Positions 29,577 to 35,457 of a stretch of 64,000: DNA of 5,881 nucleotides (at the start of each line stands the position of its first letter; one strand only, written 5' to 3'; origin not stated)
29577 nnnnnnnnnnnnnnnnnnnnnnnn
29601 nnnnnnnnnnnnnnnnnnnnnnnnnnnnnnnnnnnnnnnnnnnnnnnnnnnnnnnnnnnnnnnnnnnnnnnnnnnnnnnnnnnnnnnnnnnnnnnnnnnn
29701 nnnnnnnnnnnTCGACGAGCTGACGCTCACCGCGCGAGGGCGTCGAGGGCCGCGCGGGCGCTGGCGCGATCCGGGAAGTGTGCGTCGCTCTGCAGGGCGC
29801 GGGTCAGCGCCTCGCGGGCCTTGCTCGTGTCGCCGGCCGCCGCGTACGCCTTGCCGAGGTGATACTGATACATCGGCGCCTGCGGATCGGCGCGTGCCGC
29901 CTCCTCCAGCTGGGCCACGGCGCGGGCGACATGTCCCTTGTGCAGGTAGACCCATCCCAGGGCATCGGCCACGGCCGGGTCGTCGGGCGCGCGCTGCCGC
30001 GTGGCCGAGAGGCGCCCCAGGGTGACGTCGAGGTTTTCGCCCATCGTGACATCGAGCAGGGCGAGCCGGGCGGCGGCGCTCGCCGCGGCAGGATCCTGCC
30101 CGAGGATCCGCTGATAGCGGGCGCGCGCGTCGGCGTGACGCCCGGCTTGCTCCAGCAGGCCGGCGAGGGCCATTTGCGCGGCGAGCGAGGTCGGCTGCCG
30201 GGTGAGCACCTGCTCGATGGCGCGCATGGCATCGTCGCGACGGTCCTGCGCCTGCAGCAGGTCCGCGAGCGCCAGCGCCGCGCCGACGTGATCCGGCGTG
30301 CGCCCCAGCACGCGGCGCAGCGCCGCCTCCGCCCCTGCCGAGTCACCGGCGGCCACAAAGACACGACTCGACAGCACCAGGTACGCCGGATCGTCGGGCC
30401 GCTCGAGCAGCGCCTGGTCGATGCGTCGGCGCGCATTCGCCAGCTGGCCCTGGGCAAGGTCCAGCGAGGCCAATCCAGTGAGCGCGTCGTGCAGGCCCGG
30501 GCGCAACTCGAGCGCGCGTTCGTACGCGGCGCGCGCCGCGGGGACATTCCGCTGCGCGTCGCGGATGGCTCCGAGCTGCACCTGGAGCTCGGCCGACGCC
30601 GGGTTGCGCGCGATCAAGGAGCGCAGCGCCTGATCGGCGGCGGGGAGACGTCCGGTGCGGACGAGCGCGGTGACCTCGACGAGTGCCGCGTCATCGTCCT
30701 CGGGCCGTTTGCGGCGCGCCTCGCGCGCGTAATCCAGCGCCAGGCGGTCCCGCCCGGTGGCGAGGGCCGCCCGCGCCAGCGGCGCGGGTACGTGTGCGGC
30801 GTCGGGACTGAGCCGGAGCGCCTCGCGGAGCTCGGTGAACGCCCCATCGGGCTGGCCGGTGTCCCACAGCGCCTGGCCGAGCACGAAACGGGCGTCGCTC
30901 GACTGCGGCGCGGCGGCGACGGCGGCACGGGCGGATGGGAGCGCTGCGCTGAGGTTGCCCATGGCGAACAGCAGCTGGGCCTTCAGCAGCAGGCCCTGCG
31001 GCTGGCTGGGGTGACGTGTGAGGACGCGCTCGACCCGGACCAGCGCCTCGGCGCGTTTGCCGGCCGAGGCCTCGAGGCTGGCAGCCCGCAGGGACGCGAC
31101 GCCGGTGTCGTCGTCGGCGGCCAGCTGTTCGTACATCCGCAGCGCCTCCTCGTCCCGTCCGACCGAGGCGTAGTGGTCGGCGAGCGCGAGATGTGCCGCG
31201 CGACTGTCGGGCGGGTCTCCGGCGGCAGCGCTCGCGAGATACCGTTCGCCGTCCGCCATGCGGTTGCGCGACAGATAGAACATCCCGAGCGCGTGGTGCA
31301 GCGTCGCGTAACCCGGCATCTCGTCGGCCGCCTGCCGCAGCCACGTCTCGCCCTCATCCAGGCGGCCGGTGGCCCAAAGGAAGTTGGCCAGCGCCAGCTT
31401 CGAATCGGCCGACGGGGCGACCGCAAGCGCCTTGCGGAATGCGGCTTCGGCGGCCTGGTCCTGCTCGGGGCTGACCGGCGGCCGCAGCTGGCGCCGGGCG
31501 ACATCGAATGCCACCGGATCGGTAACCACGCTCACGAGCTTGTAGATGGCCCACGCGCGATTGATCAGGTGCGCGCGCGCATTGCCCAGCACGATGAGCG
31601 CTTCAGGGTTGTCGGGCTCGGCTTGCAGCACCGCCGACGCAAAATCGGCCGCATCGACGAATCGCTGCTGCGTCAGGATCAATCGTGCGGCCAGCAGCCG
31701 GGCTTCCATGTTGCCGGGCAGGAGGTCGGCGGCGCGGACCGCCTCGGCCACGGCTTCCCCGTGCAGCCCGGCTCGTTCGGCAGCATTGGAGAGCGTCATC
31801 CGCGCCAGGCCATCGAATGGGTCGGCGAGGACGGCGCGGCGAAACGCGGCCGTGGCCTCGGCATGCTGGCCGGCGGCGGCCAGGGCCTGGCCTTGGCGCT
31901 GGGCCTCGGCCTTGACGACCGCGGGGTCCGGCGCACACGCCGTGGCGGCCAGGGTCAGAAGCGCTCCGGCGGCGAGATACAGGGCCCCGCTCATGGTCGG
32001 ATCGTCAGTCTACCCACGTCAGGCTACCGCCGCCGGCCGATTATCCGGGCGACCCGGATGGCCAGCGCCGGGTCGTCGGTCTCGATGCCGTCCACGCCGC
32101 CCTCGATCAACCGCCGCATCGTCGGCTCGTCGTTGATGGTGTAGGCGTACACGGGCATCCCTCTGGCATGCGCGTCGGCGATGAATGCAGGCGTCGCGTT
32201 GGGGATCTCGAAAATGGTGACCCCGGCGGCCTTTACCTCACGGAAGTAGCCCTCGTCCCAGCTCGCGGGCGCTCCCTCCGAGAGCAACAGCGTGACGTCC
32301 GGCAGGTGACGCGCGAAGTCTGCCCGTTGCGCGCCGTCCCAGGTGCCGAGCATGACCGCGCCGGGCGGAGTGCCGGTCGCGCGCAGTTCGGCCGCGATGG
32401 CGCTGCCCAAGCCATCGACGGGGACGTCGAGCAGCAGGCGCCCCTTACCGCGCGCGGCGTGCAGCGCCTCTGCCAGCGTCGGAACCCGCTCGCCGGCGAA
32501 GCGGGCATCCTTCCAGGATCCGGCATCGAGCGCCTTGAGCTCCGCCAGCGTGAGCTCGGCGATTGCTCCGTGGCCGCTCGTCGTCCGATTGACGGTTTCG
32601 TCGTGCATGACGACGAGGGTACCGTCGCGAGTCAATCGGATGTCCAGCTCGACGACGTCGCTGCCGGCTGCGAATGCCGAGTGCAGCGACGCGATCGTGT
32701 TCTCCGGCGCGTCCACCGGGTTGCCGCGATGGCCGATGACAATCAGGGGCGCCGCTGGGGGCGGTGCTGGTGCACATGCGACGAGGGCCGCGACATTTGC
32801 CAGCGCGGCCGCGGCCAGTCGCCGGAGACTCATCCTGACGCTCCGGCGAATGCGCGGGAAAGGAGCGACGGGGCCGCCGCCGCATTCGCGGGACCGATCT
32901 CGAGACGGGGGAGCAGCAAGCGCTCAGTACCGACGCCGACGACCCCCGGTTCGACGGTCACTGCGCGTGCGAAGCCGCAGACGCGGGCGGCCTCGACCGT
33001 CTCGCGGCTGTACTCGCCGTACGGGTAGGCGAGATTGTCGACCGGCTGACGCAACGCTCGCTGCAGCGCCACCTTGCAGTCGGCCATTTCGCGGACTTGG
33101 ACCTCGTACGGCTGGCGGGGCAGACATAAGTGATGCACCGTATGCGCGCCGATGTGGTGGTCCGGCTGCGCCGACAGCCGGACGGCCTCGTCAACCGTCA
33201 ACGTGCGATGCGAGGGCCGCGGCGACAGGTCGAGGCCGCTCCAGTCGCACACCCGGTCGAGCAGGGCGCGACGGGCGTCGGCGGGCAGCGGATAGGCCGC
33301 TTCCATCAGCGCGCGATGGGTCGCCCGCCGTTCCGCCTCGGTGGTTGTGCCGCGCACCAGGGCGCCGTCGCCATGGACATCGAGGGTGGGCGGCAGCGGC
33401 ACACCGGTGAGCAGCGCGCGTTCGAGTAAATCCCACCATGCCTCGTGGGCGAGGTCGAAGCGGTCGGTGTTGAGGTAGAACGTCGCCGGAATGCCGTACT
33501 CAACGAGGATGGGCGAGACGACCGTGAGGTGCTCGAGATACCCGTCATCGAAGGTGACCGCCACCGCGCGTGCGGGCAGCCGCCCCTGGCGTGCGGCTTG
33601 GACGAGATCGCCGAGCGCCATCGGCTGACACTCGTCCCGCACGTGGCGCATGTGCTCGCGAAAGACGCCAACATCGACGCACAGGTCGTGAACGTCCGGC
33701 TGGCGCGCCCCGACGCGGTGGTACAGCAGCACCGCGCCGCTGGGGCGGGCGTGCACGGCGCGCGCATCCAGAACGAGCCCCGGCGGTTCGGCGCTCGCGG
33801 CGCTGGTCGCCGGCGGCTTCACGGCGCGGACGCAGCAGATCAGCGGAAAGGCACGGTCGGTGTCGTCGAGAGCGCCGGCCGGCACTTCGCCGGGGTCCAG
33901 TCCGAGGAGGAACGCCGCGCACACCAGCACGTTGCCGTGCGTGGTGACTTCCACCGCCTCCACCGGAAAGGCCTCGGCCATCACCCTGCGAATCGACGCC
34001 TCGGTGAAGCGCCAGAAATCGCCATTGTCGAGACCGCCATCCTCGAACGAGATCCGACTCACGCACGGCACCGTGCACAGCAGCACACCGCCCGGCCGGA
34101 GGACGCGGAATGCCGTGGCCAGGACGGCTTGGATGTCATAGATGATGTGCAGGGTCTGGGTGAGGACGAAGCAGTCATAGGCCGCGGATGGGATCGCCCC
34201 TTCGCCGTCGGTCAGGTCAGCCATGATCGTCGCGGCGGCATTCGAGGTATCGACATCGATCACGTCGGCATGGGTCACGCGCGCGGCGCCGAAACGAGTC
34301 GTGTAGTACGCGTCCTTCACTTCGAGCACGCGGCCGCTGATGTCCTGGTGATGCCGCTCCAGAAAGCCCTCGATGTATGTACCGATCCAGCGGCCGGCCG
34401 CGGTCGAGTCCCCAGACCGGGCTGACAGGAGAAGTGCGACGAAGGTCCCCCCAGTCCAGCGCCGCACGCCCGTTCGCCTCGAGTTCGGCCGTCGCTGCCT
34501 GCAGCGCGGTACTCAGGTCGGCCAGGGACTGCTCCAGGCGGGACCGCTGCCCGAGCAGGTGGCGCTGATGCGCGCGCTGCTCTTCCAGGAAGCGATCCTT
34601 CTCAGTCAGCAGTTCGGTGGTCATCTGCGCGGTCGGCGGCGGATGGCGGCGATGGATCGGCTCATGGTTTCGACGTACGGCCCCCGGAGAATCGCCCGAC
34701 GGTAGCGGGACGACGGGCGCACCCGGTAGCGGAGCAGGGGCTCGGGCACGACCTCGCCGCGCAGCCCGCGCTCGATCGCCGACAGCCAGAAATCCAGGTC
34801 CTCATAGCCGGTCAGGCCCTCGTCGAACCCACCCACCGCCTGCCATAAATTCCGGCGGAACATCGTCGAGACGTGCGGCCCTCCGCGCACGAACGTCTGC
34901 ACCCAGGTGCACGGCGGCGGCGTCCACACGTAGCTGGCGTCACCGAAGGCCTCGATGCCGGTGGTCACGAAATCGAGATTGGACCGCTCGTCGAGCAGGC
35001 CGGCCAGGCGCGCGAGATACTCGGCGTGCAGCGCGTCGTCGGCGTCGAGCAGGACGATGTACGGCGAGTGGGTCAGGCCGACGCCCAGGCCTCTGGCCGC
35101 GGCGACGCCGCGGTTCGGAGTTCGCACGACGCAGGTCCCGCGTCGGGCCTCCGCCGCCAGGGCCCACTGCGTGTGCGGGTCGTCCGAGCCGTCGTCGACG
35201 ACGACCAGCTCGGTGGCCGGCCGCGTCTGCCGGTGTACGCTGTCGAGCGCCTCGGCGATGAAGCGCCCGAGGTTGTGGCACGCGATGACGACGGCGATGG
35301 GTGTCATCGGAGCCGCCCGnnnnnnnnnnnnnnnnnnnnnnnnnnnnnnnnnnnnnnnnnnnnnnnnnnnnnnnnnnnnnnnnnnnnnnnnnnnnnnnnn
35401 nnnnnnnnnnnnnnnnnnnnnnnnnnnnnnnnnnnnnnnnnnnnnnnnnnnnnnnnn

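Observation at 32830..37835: Tandem triplication of GT2 / coiled-coil / methyltransferase modules: candidate WbdD-like chain terminators or molecular rulers in shuffled form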

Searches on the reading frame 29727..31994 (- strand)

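Call 11: search_protein_families(library=pfam, max_evalue=0.01, proteins=[window:29727-31994:-])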
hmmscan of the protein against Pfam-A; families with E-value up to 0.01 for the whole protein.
window:29727-31994:- (755 aa): 26 families (the best 25 are shown)
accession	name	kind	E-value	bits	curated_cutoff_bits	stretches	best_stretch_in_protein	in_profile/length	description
PF14559.12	TPR_19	-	1.7e-53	179.2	25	12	547-611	2-66/68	Tetratricopeptide repeat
PF13432.12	TPR_16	-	2.1e-51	172.3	32.7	9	336-400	1-65/65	Tetratricopeptide repeat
PF13428.12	TPR_14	-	2.1e-44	145.8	23.5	4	333-375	2-44/44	Tetratricopeptide repeat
PF07719.23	TPR_2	-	3.8e-32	108.2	27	3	709-736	3-30/34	Tetratricopeptide repeat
PF13181.12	TPR_8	-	1.5e-27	93.8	25.7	0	367-398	2-33/34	Tetratricopeptide repeat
PF13424.12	TPR_12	-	1.8e-15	57.3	30.1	0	337-396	8-75/77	Tetratricopeptide repeat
PF23914.1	TPR_CcmH_CycH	-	2.1e-15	57.4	42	2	528-633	42-150/158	Cytochrome c-type biogenesis protein H TPR domain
PF00515.34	TPR_1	-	2.6e-15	55.9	27.8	0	471-499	4-32/34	Tetratricopeptide repeat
PF12895.13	ANAPC3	-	1.2e-14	54.8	27.2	1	316-391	7-81/82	Anaphase-promoting complex, cyclosome, subunit 3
PF13431.12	TPR_17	-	2.4e-14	52.8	24.4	0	490-522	1-33/34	Tetratricopeptide repeat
PF14561.12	TPR_20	-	9.5e-14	51.9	25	2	691-749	6-63/90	Tetratricopeptide repeat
PF13414.12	TPR_11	-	8.1e-13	48.3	26.8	1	682-721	3-42/42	TPR repeat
PF13174.12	TPR_6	-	2.4e-12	47.1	26.3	0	710-735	3-28/33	Tetratricopeptide repeat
PF25062.1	ARM_TT21_N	-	1.8e-11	44.6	40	0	227-347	97-217/222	Tetratricopeptide repeat protein 21 N-terminal ARM repeat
PF25064.1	ARM_TT21_5th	-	1.4e-10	42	27.8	0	572-623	3-54/117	TT21 fifth ARM repeats domain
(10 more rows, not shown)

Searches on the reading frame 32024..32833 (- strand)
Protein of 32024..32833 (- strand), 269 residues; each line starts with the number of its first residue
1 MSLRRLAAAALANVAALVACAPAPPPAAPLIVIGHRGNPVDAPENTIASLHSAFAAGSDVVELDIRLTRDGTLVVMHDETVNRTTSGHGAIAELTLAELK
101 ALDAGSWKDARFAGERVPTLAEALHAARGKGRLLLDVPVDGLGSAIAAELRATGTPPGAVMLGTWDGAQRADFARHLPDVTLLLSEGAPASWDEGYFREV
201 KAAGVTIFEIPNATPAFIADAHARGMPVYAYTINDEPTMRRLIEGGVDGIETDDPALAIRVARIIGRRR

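Call 11: search_protein_families(library=pfam, max_evalue=0.01, proteins=[window:32024-32833:-])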
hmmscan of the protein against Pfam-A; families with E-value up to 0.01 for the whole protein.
window:32024-32833:- (269 aa): 2 families
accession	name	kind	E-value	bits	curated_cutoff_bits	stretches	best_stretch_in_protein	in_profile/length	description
PF03009.23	GDPD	-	1.8e-46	159.7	23.6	1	35-256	1-243/244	Glycerophosphoryl diester phosphodiesterase family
PF13653.12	GDPD_2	-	1.4e-05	25.8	27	1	227-256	1-30/30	Glycerophosphoryl diester phosphodiesterase family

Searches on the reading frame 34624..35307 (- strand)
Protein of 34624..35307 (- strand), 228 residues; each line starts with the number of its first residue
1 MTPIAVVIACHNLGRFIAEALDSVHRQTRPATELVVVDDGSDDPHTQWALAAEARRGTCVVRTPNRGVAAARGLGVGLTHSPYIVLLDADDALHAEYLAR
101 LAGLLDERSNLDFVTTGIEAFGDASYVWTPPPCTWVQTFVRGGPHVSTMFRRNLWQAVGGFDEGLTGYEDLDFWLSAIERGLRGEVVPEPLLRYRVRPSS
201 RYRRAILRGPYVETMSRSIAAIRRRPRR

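Call 11: search_protein_families(library=pfam, max_evalue=0.01, proteins=[window:34624-35307:-])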
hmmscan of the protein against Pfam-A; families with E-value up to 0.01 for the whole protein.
seq(228 aa): 4 families
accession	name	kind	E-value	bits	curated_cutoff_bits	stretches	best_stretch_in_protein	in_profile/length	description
PF00535.33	Glycos_transf_2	-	1.6e-21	77.4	23.3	1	6-133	2-130/168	Glycosyl transferase family 2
PF13641.12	Glyco_tranf_2_3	-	1.8e-15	58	27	1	3-193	2-210/230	Glycosyltransferase like family 2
PF10111.15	Glyco_tranf_2_2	-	2e-10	41.1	27.3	2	10-105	8-106/276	Glycosyltransferase like family 2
PF13632.12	Glyco_trans_2_3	-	2.3e-10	41.1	27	1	147-205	76-129/198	Glycosyl transferase family group 2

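Call 17: search_protein_families(library=ncbifam, max_evalue=0.01, proteins=[window:34624-35307:-])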
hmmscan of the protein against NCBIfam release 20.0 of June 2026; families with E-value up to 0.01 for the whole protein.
seq(228 aa): 21 families
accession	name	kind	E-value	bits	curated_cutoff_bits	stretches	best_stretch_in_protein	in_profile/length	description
NF041875.1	EPS_EpsD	equivalog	3.9e-18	65.9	370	1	5-105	2-104/325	exopolysaccharide biosynthesis glycosyltransferase EpsD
TIGR03965.1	mycofact_glyco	equivalog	1.5e-15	57.1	280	2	4-107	76-181/467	mycofactocin biosynthesis glycosyltransferase MftF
NF047683.1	TeichurnBiosyTuaG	equivalog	6.5e-15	55.5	400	1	4-119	8-124/252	teichuronic acid biosynthesis protein TuaG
NF007482.0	PRK10073.1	equivalog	2.2e-14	53.2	423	1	4-115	8-119/334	glycosyltransferase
NF053739.1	GlytfEpsEBac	equivalog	1.9e-11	43.4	450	1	4-204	3-212/265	glycosyltransferase EpsE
TIGR03937.1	PgaC_IcaA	equivalog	5.9e-11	42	422.3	1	3-114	46-159/407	poly-beta-1,6-N-acetyl-D-glucosamine synthase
TIGR04283.1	glyco_like_mftF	equivalog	1.2e-09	38.1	182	1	4-179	1-171/221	TIGR04283 family arsenosugar biosynthesis glycosyltransferase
NF041394.1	GtaseAglG_Halo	equivalog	1.4e-07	31.1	440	1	4-107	3-109/304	glucosyl-dolichyl phosphate glucuronosyltransferase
NF038299.1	EPS_HpsN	equivalog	1.2e-05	24.4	425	1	4-114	3-115/317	hormogonium polysaccharide biosynthesis glycosyltransferase HpsN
NF050113.1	gal_furan_GlfT1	equivalog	2.9e-05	23.5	330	1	5-93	2-91/290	galactofuranosyltransferase GlfT1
TIGR04009.1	wcaE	equivalog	0.00039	19.8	369.2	1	20-124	22-126/248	colanic acid biosynthesis glycosyltransferase WcaE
TIGR01556.1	rhamnosyltran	subfamily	0.00067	18.9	200.55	1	31-110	21-104/281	rhamnosyltransferase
NF050050.1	ProtGlycPglI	equivalog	0.00087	18.7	500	1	3-101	3-104/306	GalNAc(5)-diNAcBac-PP-undecaprenol beta-1,3-glucosyltransferase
NF058614.1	PPMAGASynPpgS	equivalog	0.0009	18.7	370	1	6-106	4-102/226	polyprenyl-phospho-N-acetylgalactosaminyl synthase PpgS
NF041391.1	DPhHxTase_Halo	equivalog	0.00097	18.2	375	1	15-106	8-94/213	dolichyl-phosphate hexose transferase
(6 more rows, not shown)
